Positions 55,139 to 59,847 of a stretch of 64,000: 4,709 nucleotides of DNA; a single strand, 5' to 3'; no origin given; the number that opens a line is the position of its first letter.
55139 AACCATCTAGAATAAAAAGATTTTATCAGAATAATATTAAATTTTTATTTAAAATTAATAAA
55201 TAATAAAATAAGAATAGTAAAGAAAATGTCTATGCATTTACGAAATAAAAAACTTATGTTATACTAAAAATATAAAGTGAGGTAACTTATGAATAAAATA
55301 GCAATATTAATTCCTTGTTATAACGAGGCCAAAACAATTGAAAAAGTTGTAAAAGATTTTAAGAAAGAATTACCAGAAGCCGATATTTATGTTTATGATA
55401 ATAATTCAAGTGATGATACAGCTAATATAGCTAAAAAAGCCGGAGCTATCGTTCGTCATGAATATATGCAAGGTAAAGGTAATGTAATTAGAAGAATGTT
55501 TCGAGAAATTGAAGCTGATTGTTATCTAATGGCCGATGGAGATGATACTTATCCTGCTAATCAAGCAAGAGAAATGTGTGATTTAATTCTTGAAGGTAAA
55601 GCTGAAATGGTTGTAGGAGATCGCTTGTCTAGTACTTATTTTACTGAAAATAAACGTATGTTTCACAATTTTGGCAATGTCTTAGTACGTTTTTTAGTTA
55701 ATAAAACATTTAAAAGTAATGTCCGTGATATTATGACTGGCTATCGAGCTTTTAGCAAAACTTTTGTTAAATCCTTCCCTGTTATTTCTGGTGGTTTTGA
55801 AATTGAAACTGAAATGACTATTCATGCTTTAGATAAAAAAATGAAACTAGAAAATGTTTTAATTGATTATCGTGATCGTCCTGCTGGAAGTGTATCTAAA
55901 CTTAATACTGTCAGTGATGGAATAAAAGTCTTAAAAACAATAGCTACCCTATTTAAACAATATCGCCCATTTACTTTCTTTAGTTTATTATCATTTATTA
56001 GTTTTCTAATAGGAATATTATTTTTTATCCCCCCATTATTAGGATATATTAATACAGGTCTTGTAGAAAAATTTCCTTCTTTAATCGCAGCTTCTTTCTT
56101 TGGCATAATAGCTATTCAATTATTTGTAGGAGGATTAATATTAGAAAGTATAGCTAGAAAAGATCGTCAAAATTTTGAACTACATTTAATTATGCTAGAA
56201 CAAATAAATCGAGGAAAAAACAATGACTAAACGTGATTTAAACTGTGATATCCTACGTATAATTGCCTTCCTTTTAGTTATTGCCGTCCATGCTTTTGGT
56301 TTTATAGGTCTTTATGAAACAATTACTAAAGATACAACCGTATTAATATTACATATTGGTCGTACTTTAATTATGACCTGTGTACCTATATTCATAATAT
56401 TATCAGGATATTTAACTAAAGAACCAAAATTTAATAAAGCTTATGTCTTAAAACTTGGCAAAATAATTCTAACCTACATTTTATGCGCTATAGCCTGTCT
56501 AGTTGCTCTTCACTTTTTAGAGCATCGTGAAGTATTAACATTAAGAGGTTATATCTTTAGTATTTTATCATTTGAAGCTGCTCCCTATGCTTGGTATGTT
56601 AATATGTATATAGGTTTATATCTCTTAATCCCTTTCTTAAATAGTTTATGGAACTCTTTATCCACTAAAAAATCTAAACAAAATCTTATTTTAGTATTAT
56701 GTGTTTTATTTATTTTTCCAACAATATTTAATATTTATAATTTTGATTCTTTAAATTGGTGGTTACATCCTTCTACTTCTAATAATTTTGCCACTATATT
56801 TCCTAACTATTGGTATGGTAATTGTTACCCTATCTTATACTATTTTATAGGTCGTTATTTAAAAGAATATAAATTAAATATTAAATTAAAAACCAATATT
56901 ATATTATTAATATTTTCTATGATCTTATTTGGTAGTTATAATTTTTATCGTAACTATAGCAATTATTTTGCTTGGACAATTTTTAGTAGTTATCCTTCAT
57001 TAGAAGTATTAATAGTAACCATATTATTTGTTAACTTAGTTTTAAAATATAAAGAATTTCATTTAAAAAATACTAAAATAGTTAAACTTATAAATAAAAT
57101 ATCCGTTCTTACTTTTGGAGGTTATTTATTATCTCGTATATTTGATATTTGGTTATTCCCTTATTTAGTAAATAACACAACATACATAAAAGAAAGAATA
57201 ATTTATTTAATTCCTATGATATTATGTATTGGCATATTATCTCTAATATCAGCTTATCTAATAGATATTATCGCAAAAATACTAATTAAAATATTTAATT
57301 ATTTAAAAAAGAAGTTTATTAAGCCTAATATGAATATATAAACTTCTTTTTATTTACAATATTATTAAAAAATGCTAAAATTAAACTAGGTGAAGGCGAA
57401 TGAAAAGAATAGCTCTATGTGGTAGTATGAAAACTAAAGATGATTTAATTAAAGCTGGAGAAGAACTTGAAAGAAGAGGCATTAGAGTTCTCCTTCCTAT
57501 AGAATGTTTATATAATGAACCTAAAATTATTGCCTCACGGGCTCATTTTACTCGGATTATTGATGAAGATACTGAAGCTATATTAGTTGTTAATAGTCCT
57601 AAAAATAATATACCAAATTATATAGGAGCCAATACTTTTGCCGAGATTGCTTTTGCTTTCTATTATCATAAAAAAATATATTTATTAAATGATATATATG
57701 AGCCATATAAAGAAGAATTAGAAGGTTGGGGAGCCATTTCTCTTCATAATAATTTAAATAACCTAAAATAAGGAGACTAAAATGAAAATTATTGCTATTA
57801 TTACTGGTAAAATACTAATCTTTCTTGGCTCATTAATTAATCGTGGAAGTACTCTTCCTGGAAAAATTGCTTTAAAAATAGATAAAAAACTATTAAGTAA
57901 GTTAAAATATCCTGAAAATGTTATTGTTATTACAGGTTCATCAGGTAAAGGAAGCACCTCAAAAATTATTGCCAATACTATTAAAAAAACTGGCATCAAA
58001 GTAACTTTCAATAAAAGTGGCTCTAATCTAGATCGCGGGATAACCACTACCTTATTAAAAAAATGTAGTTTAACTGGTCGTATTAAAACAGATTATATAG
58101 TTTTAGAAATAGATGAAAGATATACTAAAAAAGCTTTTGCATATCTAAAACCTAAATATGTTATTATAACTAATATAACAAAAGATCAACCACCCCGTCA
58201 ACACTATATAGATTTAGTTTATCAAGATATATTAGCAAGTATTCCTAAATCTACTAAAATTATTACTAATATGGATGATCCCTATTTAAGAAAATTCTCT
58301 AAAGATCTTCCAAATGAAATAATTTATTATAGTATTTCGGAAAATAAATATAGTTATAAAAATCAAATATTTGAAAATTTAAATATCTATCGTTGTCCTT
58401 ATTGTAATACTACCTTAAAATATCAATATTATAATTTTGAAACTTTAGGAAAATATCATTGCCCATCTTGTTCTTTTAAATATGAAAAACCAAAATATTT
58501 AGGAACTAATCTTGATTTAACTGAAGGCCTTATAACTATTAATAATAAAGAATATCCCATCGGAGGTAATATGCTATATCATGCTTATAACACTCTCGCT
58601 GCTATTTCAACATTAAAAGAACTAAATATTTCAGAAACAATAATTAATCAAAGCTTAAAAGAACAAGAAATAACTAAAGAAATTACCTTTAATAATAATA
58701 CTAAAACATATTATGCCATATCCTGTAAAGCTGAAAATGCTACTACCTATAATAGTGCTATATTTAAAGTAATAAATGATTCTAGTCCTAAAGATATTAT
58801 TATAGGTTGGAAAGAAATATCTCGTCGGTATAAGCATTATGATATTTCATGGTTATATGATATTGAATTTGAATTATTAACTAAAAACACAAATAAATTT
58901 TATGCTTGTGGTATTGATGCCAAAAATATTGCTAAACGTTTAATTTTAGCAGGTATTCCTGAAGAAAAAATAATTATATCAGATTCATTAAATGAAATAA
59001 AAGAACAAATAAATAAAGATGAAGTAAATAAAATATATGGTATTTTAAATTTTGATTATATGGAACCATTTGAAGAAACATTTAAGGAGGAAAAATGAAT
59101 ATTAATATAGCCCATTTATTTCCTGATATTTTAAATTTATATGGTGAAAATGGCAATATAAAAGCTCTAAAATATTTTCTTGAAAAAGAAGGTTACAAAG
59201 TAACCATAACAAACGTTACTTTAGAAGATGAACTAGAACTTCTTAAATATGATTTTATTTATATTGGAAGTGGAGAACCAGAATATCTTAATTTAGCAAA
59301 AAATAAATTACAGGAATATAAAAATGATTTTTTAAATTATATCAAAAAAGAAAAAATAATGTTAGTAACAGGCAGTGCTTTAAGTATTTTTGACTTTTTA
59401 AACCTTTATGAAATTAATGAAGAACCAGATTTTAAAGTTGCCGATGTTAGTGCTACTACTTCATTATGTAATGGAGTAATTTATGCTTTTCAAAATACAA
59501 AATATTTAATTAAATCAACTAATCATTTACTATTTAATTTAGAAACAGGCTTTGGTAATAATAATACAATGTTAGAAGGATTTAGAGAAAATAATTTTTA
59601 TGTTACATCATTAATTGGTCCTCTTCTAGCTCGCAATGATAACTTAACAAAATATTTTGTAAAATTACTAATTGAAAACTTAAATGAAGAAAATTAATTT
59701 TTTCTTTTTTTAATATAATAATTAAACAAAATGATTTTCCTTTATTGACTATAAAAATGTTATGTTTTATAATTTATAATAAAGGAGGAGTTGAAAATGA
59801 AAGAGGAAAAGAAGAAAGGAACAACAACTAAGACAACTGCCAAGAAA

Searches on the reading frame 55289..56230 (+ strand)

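Call 29: search_protein_families(library=pfam, proteins=[window:55289-56230:+], max_evalue=0.001)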
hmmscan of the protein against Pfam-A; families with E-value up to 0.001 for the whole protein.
window:55289-56230:+ (313 aa): 2 families
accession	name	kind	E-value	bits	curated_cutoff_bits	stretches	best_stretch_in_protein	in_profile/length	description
PF00535.33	Glycos_transf_2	-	5.5e-18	65.9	23.3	1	6-160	2-164/168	Glycosyl transferase family 2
PF13641.12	Glyco_tranf_2_3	-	1.3e-06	29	27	1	4-111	3-122/230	Glycosyltransferase like family 2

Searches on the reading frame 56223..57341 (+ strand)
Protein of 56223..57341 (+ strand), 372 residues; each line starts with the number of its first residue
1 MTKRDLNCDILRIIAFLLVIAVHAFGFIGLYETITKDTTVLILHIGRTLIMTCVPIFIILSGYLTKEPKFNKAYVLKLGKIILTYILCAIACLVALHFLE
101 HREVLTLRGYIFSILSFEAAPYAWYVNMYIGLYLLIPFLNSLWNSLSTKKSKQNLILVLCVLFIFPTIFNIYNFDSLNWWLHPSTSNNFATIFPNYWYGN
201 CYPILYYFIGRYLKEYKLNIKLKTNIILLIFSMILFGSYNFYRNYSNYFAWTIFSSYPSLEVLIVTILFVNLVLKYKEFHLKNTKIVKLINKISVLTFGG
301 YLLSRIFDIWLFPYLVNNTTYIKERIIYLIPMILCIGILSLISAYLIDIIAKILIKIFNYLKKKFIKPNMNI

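Call 29: search_protein_families(library=pfam, proteins=[window:56223-57341:+], max_evalue=0.001)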
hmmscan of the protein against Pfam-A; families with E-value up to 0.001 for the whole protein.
window:56223-57341:+ (372 aa): 1 family
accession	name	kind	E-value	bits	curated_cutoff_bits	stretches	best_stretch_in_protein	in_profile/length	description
PF01757.29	Acyl_transf_3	-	9.3e-25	87.8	31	1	9-347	5-324/326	Acyltransferase domain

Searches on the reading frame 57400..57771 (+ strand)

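Call 29: search_protein_families(library=pfam, proteins=[window:57400-57771:+], max_evalue=0.001)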
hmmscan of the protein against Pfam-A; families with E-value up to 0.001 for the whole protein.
window:57400-57771:+ (123 aa): 0 families

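Call 32: search_protein_families(library=pfam, proteins=[window:57400-57771:+], max_evalue=1)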
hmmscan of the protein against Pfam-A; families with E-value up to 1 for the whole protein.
window:57400-57771:+ (123 aa): 1 family
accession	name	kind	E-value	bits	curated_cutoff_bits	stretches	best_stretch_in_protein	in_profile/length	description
PF00701.28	DHDPS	-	0.027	13.6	22.1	1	4-67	74-136/289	Dihydrodipicolinate synthetase family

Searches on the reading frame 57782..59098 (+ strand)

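Call 29: search_protein_families(library=pfam, proteins=[window:57782-59098:+], max_evalue=0.001)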
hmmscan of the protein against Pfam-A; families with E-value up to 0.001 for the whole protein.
window:57782-59098:+ (438 aa): 2 families
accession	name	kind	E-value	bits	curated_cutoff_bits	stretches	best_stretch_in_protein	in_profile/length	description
PF08353.15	MurT_C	-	4.7e-16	59.2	25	1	318-424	3-107/110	MurT ligase C-terminal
PF08245.18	Mur_ligase_M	-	1.2e-11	45.4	24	1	50-198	1-161/200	Mur ligase middle domain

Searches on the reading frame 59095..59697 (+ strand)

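Call 29: search_protein_families(library=pfam, proteins=[window:59095-59697:+], max_evalue=0.001)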
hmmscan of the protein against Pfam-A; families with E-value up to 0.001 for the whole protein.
window:59095-59697:+ (200 aa): 1 family
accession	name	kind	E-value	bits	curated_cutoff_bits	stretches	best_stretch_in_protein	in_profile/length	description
PF07685.20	GATase_3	-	1.5e-05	25.2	27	1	4-90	1-79/196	CobB/CobQ-like glutamine amidotransferase domain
